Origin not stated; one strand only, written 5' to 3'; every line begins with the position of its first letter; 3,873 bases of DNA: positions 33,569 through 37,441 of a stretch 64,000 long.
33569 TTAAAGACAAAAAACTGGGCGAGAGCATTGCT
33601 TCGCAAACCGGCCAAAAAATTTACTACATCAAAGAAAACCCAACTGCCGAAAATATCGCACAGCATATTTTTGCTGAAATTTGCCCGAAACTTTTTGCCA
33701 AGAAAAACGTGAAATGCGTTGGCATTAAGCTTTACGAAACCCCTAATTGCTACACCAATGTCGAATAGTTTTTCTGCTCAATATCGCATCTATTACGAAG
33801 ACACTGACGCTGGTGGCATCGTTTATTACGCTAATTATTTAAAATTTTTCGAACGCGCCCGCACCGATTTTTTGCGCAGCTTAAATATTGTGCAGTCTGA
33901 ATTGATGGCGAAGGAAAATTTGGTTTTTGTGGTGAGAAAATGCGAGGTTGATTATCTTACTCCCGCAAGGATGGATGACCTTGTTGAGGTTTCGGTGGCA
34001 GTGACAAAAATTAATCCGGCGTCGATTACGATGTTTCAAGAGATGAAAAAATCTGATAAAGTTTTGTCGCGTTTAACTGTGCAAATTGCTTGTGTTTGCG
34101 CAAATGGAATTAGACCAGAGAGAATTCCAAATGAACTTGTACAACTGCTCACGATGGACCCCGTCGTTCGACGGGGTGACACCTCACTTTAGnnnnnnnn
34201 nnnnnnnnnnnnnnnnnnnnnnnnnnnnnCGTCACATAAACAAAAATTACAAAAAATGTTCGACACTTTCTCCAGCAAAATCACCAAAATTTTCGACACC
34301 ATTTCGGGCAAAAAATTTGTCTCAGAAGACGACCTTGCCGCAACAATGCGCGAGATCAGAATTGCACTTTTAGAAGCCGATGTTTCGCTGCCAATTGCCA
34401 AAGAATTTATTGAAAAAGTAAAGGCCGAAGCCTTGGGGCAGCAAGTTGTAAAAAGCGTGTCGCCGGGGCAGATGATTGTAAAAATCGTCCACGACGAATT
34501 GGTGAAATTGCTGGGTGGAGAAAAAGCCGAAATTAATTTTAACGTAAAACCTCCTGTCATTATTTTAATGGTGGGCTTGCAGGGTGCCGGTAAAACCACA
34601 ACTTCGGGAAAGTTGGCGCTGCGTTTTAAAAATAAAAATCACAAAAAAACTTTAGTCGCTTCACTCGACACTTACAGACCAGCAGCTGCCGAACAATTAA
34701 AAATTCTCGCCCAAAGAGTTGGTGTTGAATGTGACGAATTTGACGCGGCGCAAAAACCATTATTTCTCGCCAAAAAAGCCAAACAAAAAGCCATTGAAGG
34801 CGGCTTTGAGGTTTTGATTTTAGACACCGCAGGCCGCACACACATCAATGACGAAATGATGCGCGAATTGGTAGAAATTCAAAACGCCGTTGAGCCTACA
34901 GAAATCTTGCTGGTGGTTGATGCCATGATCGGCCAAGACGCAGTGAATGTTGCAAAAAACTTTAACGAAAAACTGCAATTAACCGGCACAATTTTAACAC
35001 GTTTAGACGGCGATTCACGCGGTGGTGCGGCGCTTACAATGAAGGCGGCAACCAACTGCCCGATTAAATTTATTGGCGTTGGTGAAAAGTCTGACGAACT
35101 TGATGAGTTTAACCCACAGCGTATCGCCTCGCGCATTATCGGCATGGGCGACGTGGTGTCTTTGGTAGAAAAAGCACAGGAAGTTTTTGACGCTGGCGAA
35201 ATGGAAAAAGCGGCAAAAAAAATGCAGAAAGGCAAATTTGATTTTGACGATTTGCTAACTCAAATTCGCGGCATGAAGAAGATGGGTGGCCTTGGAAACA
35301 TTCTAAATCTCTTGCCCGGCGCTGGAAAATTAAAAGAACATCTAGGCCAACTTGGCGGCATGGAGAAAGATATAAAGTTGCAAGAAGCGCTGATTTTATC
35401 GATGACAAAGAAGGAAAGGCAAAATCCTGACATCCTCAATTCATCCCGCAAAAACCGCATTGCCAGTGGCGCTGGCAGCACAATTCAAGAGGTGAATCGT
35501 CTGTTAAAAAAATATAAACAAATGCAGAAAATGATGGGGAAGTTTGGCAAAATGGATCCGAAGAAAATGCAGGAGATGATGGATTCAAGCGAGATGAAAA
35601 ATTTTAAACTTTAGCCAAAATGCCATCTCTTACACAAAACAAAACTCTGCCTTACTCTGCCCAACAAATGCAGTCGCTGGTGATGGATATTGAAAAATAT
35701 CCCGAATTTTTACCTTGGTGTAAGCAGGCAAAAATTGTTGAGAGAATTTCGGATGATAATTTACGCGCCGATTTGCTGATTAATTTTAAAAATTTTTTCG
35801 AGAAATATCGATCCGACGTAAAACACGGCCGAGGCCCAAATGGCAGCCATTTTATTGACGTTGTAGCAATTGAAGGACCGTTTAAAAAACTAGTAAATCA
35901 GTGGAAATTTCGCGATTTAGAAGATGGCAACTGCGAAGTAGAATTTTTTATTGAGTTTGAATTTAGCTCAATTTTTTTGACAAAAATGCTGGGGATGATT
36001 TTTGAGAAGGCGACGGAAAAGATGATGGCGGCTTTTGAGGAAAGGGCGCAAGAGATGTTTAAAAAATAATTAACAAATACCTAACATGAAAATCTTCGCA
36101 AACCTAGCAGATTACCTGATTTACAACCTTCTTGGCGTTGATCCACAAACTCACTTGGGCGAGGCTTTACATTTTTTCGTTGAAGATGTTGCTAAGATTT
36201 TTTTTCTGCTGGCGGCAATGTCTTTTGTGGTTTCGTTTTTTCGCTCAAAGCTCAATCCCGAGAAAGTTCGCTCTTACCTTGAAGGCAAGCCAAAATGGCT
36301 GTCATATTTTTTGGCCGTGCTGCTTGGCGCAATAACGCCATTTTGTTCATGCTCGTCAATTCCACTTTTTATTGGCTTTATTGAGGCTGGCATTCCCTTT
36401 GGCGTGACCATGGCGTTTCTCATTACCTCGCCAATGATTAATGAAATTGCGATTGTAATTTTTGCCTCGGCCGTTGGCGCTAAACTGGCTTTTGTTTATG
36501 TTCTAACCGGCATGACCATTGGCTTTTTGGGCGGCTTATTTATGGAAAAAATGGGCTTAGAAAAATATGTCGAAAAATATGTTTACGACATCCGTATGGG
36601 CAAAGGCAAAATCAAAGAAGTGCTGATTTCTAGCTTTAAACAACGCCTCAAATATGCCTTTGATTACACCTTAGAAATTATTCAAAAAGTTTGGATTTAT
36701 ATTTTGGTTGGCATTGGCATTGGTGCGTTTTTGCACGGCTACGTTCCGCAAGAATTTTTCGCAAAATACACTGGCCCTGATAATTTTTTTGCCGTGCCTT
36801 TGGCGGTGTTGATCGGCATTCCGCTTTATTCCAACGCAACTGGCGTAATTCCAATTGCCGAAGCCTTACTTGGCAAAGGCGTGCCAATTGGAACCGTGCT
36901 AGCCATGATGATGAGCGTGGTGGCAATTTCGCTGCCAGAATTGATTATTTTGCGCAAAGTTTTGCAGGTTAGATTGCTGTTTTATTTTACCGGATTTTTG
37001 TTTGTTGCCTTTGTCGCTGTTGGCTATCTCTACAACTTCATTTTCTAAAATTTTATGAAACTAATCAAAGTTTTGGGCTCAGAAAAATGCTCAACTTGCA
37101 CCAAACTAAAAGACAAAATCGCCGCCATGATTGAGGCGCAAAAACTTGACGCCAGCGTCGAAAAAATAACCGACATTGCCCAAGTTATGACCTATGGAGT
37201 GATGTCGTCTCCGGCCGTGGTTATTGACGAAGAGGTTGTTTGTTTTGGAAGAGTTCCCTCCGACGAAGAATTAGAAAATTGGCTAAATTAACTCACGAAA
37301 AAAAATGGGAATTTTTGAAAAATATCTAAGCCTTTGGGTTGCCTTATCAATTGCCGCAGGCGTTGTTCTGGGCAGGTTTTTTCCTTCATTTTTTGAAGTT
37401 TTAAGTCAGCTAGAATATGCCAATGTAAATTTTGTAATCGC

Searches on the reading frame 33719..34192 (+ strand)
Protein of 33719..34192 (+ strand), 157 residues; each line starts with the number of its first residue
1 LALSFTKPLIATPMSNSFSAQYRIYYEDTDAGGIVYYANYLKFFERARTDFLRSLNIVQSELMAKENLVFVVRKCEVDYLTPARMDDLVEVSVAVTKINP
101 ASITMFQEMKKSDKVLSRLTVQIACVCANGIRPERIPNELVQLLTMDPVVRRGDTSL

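Call 49: search_protein_families(library=pfam, proteins=[window:33719-34192:+], max_evalue=0.001)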
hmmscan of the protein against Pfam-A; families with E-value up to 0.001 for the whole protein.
window:33719-34192:+ (157 aa): 3 families
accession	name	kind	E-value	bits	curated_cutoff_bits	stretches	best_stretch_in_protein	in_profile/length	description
PF13279.12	4HBT_2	-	3.7e-17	63.3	25.5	1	27-142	4-120/122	Thioesterase-like superfamily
PF03061.28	4HBT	-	1.7e-14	54.3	20.6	1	32-115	1-76/79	Thioesterase superfamily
PF01643.23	Acyl-ACP_TE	-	2.1e-05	24.7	23.7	1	16-141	2-128/131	Acyl-ACP thioesterase N-terminal domain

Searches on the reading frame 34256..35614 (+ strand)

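Call 49: search_protein_families(library=pfam, proteins=[window:34256-35614:+], max_evalue=0.001)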
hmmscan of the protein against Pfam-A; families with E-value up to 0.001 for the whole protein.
window:34256-35614:+ (452 aa): 6 families
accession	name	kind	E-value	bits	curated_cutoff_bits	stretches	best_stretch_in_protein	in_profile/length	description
PF00448.28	SRP54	-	3.8e-70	236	22.7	1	101-295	2-195/196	SRP54-type protein, GTPase domain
PF02978.25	SRP_SPB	-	1.4e-32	112.3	27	1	327-427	1-91/91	Signal peptide binding domain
PF02881.24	SRP54_N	-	2.3e-20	73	22.4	1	5-82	1-75/75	SRP54-type protein, helical bundle domain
PF06414.18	Zeta_toxin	-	1.4e-07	31.6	22.3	1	98-192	14-104/199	Zeta toxin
PF13401.12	AAA_22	-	4e-06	27.6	27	1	102-220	7-121/130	AAA domain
PF01656.29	CbiA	-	0.00023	21.5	25.4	1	110-274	9-107/125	CobQ/CobB/MinD/ParA nucleotide binding domain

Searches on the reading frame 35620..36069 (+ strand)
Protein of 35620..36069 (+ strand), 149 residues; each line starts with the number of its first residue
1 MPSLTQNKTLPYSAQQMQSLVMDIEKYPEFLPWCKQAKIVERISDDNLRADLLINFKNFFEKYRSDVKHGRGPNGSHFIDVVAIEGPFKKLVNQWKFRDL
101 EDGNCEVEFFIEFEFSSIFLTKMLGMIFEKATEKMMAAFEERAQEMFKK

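Call 49: search_protein_families(library=pfam, proteins=[window:35620-36069:+], max_evalue=0.001)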
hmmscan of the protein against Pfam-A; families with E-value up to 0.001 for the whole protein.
window:35620-36069:+ (149 aa): 2 families
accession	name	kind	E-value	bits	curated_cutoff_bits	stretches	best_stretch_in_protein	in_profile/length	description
PF03364.25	Polyketide_cyc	-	3e-26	92.6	23.4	1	10-140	1-126/126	Polyketide cyclase / dehydrase and lipid transport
PF10604.15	Polyketide_cyc2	-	0.0003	21.6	27.4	1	1-138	1-132/142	Polyketide cyclase / dehydrase and lipid transport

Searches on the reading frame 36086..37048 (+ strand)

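Call 49: search_protein_families(library=pfam, proteins=[window:36086-37048:+], max_evalue=0.001)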
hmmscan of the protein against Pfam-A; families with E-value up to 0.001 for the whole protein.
window:36086-37048:+ (320 aa): 1 family
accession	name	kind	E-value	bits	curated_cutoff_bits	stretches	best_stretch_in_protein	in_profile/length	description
PF03773.19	ArsP_1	-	9.2e-73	245.4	32.3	1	23-318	1-294/294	Predicted permease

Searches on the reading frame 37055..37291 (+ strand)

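Call 49: search_protein_families(library=pfam, proteins=[window:37055-37291:+], max_evalue=0.001)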
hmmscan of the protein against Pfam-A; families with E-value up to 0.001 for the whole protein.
window:37055-37291:+ (78 aa): 2 families
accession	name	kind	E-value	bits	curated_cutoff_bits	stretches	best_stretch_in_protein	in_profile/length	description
PF13192.12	Thioredoxin_3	-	2.4e-22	79.2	24.8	1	4-77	3-75/76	Thioredoxin domain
PF07511.17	DUF1525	-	0.00015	22.2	24.1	1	36-66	67-97/113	Protein of unknown function (DUF1525)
